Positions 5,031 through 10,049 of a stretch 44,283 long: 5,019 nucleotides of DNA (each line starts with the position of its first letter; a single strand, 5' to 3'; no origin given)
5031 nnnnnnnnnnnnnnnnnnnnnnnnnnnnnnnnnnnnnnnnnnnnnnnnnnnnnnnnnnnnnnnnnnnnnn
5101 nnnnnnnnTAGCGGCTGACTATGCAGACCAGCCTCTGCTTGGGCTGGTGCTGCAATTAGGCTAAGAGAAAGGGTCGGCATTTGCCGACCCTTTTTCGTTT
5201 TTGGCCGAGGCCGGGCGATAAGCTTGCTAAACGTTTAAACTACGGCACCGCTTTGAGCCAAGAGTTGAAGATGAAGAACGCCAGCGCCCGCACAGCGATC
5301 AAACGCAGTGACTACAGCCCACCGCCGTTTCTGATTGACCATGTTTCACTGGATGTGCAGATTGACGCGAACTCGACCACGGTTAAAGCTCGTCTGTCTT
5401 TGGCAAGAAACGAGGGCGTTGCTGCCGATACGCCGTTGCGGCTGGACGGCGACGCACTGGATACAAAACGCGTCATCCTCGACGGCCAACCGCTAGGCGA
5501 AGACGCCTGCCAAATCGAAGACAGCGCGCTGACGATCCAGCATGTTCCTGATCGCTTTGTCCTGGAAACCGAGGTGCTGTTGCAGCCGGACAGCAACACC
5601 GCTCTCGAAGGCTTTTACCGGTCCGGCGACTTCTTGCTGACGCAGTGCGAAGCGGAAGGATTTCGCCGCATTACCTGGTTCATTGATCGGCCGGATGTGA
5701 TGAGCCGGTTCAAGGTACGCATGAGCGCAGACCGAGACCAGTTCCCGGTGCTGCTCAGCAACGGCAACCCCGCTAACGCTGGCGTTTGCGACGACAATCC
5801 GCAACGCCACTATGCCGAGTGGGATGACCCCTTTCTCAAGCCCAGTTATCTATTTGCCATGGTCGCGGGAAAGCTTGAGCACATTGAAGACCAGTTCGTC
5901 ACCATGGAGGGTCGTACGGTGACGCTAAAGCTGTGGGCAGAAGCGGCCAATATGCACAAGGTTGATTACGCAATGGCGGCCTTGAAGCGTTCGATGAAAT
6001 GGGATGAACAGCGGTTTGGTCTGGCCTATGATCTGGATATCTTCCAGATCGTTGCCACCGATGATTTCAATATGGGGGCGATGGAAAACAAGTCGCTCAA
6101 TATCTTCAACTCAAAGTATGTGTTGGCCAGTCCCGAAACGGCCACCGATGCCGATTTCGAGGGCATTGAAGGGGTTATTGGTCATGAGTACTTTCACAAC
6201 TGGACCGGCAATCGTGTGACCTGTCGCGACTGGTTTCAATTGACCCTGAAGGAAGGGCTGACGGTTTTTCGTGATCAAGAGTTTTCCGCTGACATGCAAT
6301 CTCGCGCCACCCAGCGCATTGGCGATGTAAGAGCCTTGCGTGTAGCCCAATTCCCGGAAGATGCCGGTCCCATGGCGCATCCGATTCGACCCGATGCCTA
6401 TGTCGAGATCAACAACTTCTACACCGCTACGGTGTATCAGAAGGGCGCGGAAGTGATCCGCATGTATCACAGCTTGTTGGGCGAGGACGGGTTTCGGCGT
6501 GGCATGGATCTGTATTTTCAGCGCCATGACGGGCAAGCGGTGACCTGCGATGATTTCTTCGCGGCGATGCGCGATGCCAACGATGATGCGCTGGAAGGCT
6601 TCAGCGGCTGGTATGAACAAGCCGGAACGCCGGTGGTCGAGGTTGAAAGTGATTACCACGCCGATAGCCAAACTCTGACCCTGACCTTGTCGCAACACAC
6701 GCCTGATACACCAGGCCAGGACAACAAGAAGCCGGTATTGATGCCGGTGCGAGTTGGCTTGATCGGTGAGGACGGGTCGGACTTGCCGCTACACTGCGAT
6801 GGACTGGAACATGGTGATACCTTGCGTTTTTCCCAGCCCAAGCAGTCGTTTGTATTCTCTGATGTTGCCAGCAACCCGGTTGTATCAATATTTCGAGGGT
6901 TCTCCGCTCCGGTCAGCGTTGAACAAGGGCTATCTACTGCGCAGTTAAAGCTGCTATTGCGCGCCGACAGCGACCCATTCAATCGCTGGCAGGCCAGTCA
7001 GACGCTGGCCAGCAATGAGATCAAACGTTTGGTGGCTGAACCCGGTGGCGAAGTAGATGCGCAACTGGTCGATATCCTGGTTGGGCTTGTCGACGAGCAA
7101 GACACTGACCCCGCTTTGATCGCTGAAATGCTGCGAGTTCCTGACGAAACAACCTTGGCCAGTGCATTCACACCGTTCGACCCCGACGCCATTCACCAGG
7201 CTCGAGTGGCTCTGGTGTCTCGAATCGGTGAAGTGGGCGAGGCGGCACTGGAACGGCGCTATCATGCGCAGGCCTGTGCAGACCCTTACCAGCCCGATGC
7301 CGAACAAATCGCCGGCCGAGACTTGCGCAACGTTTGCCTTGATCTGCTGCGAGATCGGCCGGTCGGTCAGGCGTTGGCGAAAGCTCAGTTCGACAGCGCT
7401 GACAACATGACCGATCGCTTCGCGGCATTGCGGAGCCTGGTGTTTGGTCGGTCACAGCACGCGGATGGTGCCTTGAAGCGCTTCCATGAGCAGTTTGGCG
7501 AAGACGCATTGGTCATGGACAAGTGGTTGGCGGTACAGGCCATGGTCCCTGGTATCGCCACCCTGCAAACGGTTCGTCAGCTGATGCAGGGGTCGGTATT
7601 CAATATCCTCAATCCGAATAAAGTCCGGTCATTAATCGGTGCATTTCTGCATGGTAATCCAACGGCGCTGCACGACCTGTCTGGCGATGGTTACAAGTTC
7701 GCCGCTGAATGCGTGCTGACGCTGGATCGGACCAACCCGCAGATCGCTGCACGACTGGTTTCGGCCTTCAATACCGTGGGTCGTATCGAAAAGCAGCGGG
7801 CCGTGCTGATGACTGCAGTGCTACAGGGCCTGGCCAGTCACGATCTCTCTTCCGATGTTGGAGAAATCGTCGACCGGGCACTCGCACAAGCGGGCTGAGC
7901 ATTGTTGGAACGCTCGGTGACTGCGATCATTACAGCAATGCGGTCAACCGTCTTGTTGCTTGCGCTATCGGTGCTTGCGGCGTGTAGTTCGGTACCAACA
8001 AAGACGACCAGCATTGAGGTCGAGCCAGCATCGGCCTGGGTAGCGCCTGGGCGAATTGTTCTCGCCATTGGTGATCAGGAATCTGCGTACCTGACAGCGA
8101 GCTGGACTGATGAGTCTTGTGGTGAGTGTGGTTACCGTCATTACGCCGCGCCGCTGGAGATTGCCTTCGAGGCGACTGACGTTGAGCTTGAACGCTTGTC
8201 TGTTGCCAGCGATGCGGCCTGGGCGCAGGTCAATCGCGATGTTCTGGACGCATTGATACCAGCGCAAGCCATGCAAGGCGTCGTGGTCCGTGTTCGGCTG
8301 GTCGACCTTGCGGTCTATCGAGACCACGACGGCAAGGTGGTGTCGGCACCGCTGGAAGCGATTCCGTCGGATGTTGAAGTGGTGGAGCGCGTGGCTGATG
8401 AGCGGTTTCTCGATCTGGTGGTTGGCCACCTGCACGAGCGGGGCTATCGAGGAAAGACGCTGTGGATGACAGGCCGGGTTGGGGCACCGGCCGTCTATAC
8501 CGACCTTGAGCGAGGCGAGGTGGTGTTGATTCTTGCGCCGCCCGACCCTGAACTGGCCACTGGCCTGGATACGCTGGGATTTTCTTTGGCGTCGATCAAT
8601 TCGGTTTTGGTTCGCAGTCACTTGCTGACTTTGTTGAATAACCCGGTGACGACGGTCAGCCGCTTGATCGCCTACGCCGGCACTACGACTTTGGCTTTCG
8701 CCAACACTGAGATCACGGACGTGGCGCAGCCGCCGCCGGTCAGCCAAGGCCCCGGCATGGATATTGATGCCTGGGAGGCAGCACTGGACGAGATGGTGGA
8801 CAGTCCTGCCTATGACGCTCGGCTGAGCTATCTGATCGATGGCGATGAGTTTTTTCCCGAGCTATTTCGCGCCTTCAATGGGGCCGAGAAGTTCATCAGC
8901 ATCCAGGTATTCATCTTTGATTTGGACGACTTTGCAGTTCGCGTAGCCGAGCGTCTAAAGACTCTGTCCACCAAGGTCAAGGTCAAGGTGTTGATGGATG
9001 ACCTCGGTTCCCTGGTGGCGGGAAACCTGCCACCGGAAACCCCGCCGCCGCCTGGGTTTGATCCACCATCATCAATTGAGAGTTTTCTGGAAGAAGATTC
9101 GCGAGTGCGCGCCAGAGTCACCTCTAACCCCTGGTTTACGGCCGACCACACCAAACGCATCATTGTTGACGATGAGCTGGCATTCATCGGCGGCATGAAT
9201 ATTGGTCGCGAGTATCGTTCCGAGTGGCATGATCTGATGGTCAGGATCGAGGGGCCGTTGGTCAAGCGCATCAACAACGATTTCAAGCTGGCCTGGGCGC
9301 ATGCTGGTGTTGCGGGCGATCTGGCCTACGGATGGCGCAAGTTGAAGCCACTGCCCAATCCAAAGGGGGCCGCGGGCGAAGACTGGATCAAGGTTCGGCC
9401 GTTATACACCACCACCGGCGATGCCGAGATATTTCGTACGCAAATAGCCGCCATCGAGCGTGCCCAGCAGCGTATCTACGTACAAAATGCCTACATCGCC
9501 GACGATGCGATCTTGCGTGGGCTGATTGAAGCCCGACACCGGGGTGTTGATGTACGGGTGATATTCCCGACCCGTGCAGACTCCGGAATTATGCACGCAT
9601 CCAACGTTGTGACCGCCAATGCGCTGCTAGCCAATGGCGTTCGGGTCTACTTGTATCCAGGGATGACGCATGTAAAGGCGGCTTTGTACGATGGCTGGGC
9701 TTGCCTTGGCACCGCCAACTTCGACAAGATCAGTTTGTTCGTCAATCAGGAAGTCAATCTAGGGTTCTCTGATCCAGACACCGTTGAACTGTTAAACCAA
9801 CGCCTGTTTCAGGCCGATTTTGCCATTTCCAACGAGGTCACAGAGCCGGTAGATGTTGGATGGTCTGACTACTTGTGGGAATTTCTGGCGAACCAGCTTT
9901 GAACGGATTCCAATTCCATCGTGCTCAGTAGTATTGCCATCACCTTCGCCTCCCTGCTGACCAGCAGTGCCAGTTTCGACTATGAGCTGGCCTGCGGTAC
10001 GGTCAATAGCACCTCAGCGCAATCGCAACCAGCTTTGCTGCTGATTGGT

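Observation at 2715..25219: Two paralogous lysyl-endopeptidase (Achromobacter protease I)-like proteases with different C-terminal targeting modules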

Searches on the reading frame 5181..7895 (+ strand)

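Call 11: search_protein_families(library=pfam, proteins=[window:5181-7895:+], max_evalue=0.001)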
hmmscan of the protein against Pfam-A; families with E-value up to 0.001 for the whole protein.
window:5181-7895:+ (905 aa): 4 families
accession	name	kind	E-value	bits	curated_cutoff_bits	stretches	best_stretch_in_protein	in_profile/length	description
PF17432.8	DUF3458_C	-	3.2e-102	342.6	24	1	587-902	2-320/320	Domain of unknown function (DUF3458_C) ARM repeats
PF01433.26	Peptidase_M1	-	1.2e-52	179.1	27.7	1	263-474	1-214/218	Peptidase family M1 domain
PF11940.14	DUF3458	-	3.9e-28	98.1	28.6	1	482-582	1-94/95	Domain of unknown function (DUF3458) Ig-like fold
PF17900.6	Peptidase_M1_N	-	2.6e-10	41.2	25.8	1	56-224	6-186/186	Peptidase M1 N-terminal domain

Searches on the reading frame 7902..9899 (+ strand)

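Call 11: search_protein_families(library=pfam, proteins=[window:7902-9899:+], max_evalue=0.001)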
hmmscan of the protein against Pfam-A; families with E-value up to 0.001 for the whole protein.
window:7902-9899:+ (666 aa): 2 families
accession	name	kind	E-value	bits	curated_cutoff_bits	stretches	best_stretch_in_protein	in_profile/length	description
PF13091.12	PLDc_2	-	1.1e-31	109.9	27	2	515-634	2-127/132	PLD-like domain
PF00614.28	PLDc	-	2.5e-07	30.9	21.9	1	415-438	5-28/28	Phospholipase D Active site motif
